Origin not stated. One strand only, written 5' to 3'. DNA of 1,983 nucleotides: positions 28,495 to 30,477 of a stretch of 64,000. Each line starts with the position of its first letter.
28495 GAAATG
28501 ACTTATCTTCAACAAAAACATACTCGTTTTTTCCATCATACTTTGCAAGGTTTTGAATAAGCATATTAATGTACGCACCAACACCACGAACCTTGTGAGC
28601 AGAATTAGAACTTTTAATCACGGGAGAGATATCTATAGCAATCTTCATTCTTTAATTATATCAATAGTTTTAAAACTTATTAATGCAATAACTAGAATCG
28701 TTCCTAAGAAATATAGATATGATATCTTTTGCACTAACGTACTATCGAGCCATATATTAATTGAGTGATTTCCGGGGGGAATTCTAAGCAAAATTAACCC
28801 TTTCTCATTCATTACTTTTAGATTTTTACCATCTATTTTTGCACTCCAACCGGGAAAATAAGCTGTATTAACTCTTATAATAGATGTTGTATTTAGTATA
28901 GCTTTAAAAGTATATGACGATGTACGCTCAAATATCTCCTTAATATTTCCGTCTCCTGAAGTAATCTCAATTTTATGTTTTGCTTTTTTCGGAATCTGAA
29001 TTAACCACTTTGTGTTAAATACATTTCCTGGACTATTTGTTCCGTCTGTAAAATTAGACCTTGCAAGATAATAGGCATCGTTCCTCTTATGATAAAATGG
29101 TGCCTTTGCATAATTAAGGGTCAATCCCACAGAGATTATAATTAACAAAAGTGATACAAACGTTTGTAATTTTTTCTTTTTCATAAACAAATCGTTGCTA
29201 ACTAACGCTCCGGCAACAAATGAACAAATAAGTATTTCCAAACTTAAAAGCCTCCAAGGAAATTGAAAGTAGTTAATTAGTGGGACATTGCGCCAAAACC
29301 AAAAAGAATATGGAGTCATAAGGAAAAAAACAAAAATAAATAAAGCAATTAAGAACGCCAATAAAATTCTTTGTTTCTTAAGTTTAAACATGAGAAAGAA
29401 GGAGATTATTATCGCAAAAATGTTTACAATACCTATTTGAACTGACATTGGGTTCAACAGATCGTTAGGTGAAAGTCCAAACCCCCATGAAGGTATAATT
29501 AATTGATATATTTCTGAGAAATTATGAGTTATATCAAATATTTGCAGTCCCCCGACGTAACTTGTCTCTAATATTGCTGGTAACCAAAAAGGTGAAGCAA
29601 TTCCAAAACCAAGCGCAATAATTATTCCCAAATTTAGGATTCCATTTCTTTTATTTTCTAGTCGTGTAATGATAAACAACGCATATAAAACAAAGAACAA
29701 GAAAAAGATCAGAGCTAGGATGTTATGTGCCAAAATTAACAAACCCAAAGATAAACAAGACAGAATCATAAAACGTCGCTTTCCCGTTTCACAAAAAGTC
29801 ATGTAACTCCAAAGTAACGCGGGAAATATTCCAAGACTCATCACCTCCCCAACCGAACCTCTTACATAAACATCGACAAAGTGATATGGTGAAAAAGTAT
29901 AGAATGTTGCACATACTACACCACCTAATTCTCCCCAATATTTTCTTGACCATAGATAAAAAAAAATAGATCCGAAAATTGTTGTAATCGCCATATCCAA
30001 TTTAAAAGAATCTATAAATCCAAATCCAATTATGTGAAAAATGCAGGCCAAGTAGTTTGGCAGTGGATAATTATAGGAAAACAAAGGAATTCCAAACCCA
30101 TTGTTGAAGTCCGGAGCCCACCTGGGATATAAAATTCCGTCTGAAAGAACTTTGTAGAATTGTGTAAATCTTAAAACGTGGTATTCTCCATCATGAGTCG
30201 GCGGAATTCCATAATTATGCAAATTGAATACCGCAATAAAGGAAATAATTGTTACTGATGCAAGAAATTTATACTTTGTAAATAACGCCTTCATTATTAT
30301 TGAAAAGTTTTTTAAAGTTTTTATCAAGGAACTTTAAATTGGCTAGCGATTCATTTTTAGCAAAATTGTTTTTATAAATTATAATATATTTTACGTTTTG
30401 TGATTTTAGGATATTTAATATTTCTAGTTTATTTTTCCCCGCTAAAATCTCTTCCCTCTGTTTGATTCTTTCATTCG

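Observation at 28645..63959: Family B: four paralogs sharing a strongly conserved N-terminal motif, HDG-x2-HV-x-R...P-R-W-A-x3-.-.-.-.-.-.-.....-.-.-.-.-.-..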

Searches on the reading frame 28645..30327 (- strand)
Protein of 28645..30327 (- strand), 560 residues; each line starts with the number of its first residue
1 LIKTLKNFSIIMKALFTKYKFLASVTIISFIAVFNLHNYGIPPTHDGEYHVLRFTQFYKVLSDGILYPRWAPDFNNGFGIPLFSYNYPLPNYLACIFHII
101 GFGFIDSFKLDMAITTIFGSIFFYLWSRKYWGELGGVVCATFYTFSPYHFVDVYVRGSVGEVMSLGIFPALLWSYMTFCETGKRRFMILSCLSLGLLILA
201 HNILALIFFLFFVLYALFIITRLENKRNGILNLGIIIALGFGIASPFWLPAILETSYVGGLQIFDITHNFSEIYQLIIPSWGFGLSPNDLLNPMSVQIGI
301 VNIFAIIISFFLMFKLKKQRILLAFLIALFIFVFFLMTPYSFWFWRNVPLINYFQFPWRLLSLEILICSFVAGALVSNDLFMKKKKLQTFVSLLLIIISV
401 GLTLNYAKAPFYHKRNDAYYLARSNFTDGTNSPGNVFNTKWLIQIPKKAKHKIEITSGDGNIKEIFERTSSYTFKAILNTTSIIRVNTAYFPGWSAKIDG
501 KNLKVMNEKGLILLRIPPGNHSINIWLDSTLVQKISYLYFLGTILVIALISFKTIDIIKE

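Call 5: search_protein_families(library=pfam, proteins=[window:28645-30327:-], max_evalue=0.1)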
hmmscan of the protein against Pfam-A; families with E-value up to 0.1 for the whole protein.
window:28645-30327:- (560 aa): 2 families
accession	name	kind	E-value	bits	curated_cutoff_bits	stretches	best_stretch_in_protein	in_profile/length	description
PF10131.15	PTPS_related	-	4.8e-12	45.6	26.4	1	84-415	2-316/621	6-pyruvoyl-tetrahydropterin synthase related domain; membrane protein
PF13349.12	DUF4097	-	0.035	13.9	22.9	1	433-468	60-93/247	Toastrack DUF4097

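Call 11: find_homologous_proteins(query=A1, max_evalue=0.00001)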
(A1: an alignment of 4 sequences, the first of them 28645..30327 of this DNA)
Query A1 (4 sequences) (560 aa, profile of the alignment): 1035 proteins with E <= 0.00001 among 8000 candidates; the best 120 are listed.
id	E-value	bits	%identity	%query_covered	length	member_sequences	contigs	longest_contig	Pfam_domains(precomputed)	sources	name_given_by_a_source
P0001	4.6e-244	829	100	98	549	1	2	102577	PF10131.16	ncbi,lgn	-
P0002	1.9e-175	603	63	98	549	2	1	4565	PF10131.16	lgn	-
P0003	3.0e-171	589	59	92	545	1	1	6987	PF10131.16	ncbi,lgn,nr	ncbi:MAG: 6-pyruvoyl-tetrahydropterin synthase-related protein [bacterium]|nr:6-pyruvoyl-tetrahydrop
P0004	4.4e-171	589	60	96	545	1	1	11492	PF10131.16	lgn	-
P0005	6.2e-169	581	57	96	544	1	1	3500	PF10131.16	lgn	-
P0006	2.9e-168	579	31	94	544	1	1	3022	PF10131.16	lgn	-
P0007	4.1e-168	579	59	98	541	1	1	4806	PF10131.16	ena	-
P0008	4.6e-168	579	56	96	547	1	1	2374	PF10131.16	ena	-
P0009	1.2e-167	577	55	94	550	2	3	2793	PF10131.16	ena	-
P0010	1.6e-167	577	58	95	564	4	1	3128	PF10131.16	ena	-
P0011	6.1e-167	575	56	96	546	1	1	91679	PF10131.16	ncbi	-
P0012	1.2e-166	574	57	96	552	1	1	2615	PF10131.16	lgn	-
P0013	1.6e-166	573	54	97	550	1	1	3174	PF10131.16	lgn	-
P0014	1.8e-166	573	56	94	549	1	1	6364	PF10131.16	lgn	-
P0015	2.7e-166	573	58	98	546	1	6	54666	PF10131.16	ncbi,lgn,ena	ncbi:MAG: 6-pyruvoyl-tetrahydropterin synthase-related protein [Patescibacteria group bacterium]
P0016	5.1e-166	572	57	96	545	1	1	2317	PF10131.16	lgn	-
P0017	5.7e-166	572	54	96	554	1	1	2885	PF10131.16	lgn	-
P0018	9.5e-166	571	55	95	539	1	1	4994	PF10131.16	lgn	-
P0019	1.1e-165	571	49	96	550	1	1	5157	PF10131.16,PF09586.17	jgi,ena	-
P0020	2.1e-165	570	56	93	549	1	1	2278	PF10131.16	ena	-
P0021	2.6e-165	570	54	97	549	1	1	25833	PF10131.16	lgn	-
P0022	3.0e-165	569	58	95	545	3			PF10131.16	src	-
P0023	3.4e-165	569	58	94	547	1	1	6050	PF10131.16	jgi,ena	-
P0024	4.8e-165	569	50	92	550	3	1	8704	PF10131.16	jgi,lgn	-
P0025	5.4e-165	568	58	96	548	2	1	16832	PF10131.16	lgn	-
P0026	6.4e-165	568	49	96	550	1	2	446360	PF10131.16,PF09586.17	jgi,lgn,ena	-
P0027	6.6e-165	568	52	96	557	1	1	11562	PF10131.16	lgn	-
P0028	6.6e-165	568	55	94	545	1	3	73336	PF10131.16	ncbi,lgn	-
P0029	6.7e-165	568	55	98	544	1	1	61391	PF10131.16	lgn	-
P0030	7.5e-165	568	55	91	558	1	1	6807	PF10131.16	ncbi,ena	-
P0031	1.0e-164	568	56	94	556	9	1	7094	PF10131.16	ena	-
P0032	3.3e-164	566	53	97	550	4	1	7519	PF10131.16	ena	-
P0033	6.1e-164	565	48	97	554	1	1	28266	PF10131.16,PF09586.17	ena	-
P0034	8.0e-164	565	56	94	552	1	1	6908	PF10131.16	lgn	-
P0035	1.5e-163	564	55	99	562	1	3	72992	PF10131.16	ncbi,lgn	-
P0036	2.6e-163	563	48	97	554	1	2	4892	PF10131.16,PF09586.17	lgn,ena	-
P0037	3.7e-163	562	54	97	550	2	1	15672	PF10131.16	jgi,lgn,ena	-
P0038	4.4e-163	562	32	93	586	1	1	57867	PF10131.16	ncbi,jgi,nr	ncbi:hypothetical protein C4577_06010 [Candidatus Parcubacteria bacterium]|nr:MAG: hypothetical prot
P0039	5.4e-163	562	55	94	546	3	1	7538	PF10131.16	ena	-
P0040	9.4e-163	561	58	98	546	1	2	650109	PF10131.16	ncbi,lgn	-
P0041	1.5e-162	560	57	96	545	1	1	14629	PF10131.16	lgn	-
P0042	1.8e-162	560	54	97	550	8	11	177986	PF10131.16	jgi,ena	-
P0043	1.8e-162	560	49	96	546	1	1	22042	PF10131.16,PF09586.17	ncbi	-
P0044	1.9e-162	560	53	98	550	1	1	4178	PF10131.16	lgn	-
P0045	2.1e-162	560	49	96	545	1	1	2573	PF10131.16,PF09586.17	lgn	-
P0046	2.2e-162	560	52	97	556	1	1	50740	PF10131.16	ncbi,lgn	-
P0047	3.9e-162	559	54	97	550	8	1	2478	PF10131.16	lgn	-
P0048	6.0e-162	558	54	95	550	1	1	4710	PF10131.16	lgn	-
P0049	6.8e-162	558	53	96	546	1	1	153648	PF10131.16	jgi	jgi:uncharacterized membrane protein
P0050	8.8e-162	558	48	98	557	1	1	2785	PF10131.16,PF09586.17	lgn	-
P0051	9.3e-162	558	50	92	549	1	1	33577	PF10131.16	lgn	-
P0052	1.0e-161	558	48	98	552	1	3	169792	PF10131.16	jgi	-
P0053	1.1e-161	558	48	98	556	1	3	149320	PF10131.16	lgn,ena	-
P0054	1.5e-161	557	55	94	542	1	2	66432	PF10131.16,PF09586.17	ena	-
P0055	1.5e-161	557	49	92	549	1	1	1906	PF10131.16,PF09586.17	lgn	-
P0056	2.0e-161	557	48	92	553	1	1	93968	PF10131.16,PF09586.17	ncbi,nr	ncbi:MAG: 6-pyruvoyl-tetrahydropterin synthase-related protein [Candidatus Parcubacteria bacterium]|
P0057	2.6e-161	556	54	96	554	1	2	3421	PF10131.16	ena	-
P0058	4.9e-161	555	49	93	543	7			PF10131.16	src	-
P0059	6.1e-161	555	34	90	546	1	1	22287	PF10131.16,PF09586.17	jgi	-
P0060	7.2e-161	555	54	96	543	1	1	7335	PF10131.16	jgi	-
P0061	8.8e-161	555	53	97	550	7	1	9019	PF10131.16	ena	-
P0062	9.8e-161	554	55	94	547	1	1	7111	PF10131.16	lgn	-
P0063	1.2e-160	554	52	97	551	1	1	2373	PF10131.16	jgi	-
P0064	1.4e-160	554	57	94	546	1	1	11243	PF10131.16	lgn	-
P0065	1.4e-160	554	49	96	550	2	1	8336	PF10131.16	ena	-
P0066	2.2e-160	553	52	97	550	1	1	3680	PF10131.16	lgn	-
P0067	2.5e-160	553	49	91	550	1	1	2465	PF10131.16,PF09586.17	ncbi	-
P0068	2.5e-160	553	57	92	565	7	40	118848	PF10131.16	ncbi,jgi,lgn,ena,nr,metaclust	ncbi:MAG: hypothetical protein A3C27_02465 [Candidatus Levybacteria bacterium RIFCSPHIGHO2_02_FULL_3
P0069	2.7e-160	553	52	97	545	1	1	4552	PF10131.16,PF09586.17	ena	-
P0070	3.6e-160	552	55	96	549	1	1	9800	PF10131.16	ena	-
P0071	4.4e-160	552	49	94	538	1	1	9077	PF10131.16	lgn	-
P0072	5.5e-160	552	57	93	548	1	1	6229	PF10131.16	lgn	-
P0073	6.0e-160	552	30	93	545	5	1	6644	PF10131.16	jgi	-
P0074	6.6e-160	552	47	98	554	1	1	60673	PF10131.16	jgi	jgi:hypothetical protein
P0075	1.0e-159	551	55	95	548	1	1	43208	PF10131.16,PF09586.17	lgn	-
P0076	1.1e-159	551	49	91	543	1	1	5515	PF10131.16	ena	-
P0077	1.3e-159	551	47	95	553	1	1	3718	PF10131.16,PF09586.17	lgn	-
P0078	1.6e-159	550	53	93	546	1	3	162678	PF10131.16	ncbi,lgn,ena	ncbi:MAG: 6-pyruvoyl-tetrahydropterin synthase-related protein [Patescibacteria group bacterium]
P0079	1.7e-159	550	51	98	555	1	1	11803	PF10131.16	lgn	-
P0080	2.0e-159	550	47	93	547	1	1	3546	PF10131.16,PF09586.17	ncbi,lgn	-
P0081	2.3e-159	550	50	92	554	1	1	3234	PF10131.16,PF09586.17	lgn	-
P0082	2.3e-159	550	31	94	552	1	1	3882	PF10131.16,PF13231.13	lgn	-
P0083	3.9e-159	549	48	94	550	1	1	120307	PF10131.16,PF09586.17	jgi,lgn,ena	-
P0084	4.5e-159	549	47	95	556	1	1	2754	PF10131.16,PF09586.17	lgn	-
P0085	5.2e-159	549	46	96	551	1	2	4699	PF10131.16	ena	-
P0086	7.2e-159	548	49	93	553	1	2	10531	PF10131.16,PF09586.17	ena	-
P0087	7.9e-159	548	48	93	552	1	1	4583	PF10131.16,PF09586.17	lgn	-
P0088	1.0e-158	548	49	94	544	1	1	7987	PF10131.16,PF09586.17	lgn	-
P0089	1.0e-158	548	54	95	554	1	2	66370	PF10131.16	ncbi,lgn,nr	ncbi:MAG TPA: 6-pyruvoyl-tetrahydropterin synthase-related protein [Patescibacteria group bacterium]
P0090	1.2e-158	547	50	97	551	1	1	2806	PF10131.16,PF09586.17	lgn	-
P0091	1.5e-158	547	50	92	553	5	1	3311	PF10131.16,PF09586.17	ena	-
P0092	1.7e-158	547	50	96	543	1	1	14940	PF10131.16,PF09586.17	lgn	-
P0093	1.9e-158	547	50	91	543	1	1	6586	PF10131.16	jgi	-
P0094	2.1e-158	547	51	98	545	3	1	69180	PF10131.16,PF09586.17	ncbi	-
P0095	2.2e-158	547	47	96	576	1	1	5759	PF10131.16,PF09586.17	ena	-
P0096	2.8e-158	546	54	97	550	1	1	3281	PF10131.16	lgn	-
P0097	3.0e-158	546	55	96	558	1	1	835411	PF10131.16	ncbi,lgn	-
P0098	5.0e-158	545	49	96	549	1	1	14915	PF10131.16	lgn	-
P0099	5.4e-158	545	47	95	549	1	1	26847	PF10131.16,PF09586.17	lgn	-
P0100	5.5e-158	545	53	98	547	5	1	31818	PF10131.16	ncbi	-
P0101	5.5e-158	545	55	96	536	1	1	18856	PF10131.16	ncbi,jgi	jgi:uncharacterized membrane protein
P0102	5.8e-158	545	47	96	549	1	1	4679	PF10131.16,PF09586.17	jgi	-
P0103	6.1e-158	545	47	97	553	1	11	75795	PF10131.16,PF09586.17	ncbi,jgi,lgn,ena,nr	ncbi:MAG: hypothetical protein US59_C0024G0002 [Candidatus Levybacteria bacterium GW2011_GWB1_37_8]|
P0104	6.1e-158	545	47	91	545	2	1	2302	PF10131.16,PF09586.17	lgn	-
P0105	9.1e-158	545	48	96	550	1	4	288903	PF10131.16,PF09586.17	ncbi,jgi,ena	-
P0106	9.6e-158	545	46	97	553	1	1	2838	PF10131.16,PF09586.17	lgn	-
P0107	1.0e-157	544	54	97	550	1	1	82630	PF10131.16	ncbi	-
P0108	1.5e-157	544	48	96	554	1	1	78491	PF10131.16,PF09586.17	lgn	-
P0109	1.7e-157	544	48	94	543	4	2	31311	PF10131.16,PF09586.17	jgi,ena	-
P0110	1.9e-157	544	47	96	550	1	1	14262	PF10131.16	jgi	-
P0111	1.9e-157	543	50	97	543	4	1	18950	PF10131.16,PF09586.17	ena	-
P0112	2.3e-157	543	51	98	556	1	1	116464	PF10131.16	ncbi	-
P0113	2.3e-157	543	48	93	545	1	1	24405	PF10131.16,PF09586.17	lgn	-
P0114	3.0e-157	543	50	91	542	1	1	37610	PF10131.16,PF09586.17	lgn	-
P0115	4.4e-157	542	47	96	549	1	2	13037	PF10131.16,PF09586.17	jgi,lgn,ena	-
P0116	7.0e-157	542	52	95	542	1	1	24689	PF10131.16,PF09586.17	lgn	-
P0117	1.2e-156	541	48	92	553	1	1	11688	PF10131.16,PF09586.17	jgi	jgi:uncharacterized membrane protein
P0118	1.3e-156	541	48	96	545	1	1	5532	PF10131.16,PF09586.17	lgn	-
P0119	1.5e-156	541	49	93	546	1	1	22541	PF10131.16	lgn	-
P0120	1.5e-156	541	49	96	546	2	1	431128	PF10131.16,PF09586.17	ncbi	ncbi:MAG: 6-pyruvoyl-tetrahydropterin synthase-related protein [Candidatus Levyibacteriota bacterium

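Call 13: find_encoding_contigs(protein=P0001, flank=3000, max_places=3)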
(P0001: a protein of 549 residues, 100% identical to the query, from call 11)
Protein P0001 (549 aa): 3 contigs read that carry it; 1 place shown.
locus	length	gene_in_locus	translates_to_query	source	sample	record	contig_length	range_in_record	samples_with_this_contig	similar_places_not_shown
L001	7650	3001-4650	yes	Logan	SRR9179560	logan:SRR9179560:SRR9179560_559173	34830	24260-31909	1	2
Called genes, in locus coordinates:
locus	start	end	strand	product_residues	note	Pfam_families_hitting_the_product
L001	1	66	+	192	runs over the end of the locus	-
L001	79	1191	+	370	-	PF26314:MptA_B_family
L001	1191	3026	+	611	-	-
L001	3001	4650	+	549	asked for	PF10131:PTPS_related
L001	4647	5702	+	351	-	PF13439:Glyco_transf_4, PF00534:Glycos_transf_1, PF13692:Glyco_trans_1_4, PF13524:Glyco_trans_1_2 (weak), PF20706:GT4-conflict (weak)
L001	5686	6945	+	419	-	PF01943:Polysacc_synt, PF13440:Polysacc_synt_3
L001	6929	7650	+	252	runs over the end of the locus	PF00535:Glycos_transf_2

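Call 24: find_related_loci(query=A1, collection=genome_contigs, flank=10000)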
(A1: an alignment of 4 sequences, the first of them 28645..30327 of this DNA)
Query A1 (560 aa) in genome_contigs; peptide patterns used: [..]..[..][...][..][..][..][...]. (x = any residue, [..] = any of these).
290 stretches matched a pattern; 283 encode a relative of the query (tblastn E <= 1e-3); the best 80 are kept; 79 distinct loci.
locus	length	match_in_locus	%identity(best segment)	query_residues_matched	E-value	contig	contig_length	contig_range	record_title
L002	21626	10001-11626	58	13-560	0e+0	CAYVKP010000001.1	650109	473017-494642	MAG TPA_asm: uncultured Gammaproteobacteria bacterium isolate SRP200132_co1_547 genome assembly, contig: NODE_2_length_6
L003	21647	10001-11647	57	2-559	0e+0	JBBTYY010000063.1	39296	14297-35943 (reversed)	MAG: Patescibacteria group bacterium isolate H52-bin050_1 H52_bin050_1_000000000063, whole genome shotgun sequence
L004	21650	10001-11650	55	2-550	0e+0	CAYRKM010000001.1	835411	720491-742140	MAG TPA_asm: uncultured Gammaproteobacteria bacterium isolate SRP292972_co1_108 genome assembly, contig: NODE_7_length_8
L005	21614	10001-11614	57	22-560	0e+0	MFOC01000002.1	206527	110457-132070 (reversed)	MAG: Candidatus Levybacteria bacterium RIFCSPHIGHO2_02_FULL_40_18 rifcsphigho2_02_scaffold_124, whole genome shotgun seq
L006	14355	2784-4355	55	15-540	0e+0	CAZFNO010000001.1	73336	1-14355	MAG TPA_asm: uncultured Gammaproteobacteria bacterium isolate binchicken_co134_351 genome assembly, contig: NODE_827_len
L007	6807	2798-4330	55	38-549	0e+0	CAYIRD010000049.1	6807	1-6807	MAG TPA_asm: uncultured Gammaproteobacteria bacterium isolate ERP119705_co24_323 genome assembly, contig: NODE_18131_len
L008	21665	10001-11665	55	5-556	0e+0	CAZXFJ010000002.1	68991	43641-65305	MAG TPA_asm: uncultured Gammaproteobacteria bacterium isolate SRP292972_co1_15 genome assembly, contig: NODE_304_length_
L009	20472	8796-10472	53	1-560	0e+0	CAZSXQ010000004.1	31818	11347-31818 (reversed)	MAG TPA_asm: uncultured Gammaproteobacteria bacterium isolate SRP011637_co1_148 genome assembly, contig: NODE_304_length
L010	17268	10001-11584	55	23-560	0e+0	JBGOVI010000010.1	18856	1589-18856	MAG: Patescibacteria group bacterium isolate OBJ_0618_7090110_119 k141_7953747_length_18856_cov_9.9990, whole genome sho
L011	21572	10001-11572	54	29-555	0e+0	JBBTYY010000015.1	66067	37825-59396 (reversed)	MAG: Patescibacteria group bacterium isolate H52-bin050_1 H52_bin050_1_000000000015, whole genome shotgun sequence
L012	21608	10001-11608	51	22-554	9e-172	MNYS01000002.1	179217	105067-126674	MAG: Candidatus Levybacteria bacterium CG2_30_37_29 cg2_3.0_scaffold_8_c, whole genome shotgun sequence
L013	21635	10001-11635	49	3-549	8e-158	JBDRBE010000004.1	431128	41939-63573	MAG: Candidatus Levyibacteriota bacterium isolate MEGAHIT-group-1.104 k141_1245768, whole genome shotgun sequence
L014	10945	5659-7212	49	32-553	2e-156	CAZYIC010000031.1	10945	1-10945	MAG TPA_asm: uncultured Gammaproteobacteria bacterium isolate binchicken_co38_456 genome assembly, contig: NODE_12708_le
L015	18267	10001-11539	49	20-534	2e-154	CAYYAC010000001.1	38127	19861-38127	MAG TPA_asm: uncultured Gammaproteobacteria bacterium isolate SRP200132_co2_12 genome assembly, contig: NODE_835_length_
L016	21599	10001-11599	46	27-560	3e-150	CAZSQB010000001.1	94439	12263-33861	MAG TPA_asm: uncultured Gammaproteobacteria bacterium isolate SRP269290_co3_983 genome assembly, contig: NODE_149_length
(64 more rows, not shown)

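Call 60: search_protein_representatives(alignment_id=A1)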
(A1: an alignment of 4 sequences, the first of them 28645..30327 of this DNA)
Query: 4 sequences, 562 profile positions. Proteins with E-value up to 0.001 (for the whole library): 17581; up to 1e-10: 13161; up to 1e-30: 6019. The best 150 are listed.
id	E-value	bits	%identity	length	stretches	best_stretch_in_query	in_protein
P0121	7.5e-204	695.0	-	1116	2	8-558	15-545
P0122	7.0e-201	685.2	-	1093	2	5-557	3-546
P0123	4.9e-173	593.3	-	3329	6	18-544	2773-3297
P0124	1.8e-170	584.8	-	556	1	10-548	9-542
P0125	5.4e-166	570.1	-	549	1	8-557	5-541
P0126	2.8e-157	541.3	-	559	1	8-553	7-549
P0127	7.7e-154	529.9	-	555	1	9-554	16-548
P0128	6.0e-152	523.7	-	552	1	8-555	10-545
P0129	2.4e-151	521.7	-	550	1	4-557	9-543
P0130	3.1e-151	521.3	-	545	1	13-552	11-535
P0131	5.8e-150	517.1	-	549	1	11-551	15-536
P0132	2.2e-148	511.9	-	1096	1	6-550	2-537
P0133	3.7e-147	507.9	-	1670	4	19-553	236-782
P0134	5.2e-147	507.4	-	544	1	7-552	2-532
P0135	6.1e-146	503.8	-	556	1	10-554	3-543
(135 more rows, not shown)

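Call 61: search_solved_structures(query=A1, max_evalue=10, show_alignments=3)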
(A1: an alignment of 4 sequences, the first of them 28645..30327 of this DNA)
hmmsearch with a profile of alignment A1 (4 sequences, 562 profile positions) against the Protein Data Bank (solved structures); distinct sequences matched with E-value up to 10: 2.
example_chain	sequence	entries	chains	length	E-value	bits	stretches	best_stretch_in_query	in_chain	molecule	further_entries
8zar_A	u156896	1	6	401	0.21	13.5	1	381-436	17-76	Multidrug export protein EmrA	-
8oie_A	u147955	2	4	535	1.9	10.3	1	404-448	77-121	Nitrogenase protein alpha chain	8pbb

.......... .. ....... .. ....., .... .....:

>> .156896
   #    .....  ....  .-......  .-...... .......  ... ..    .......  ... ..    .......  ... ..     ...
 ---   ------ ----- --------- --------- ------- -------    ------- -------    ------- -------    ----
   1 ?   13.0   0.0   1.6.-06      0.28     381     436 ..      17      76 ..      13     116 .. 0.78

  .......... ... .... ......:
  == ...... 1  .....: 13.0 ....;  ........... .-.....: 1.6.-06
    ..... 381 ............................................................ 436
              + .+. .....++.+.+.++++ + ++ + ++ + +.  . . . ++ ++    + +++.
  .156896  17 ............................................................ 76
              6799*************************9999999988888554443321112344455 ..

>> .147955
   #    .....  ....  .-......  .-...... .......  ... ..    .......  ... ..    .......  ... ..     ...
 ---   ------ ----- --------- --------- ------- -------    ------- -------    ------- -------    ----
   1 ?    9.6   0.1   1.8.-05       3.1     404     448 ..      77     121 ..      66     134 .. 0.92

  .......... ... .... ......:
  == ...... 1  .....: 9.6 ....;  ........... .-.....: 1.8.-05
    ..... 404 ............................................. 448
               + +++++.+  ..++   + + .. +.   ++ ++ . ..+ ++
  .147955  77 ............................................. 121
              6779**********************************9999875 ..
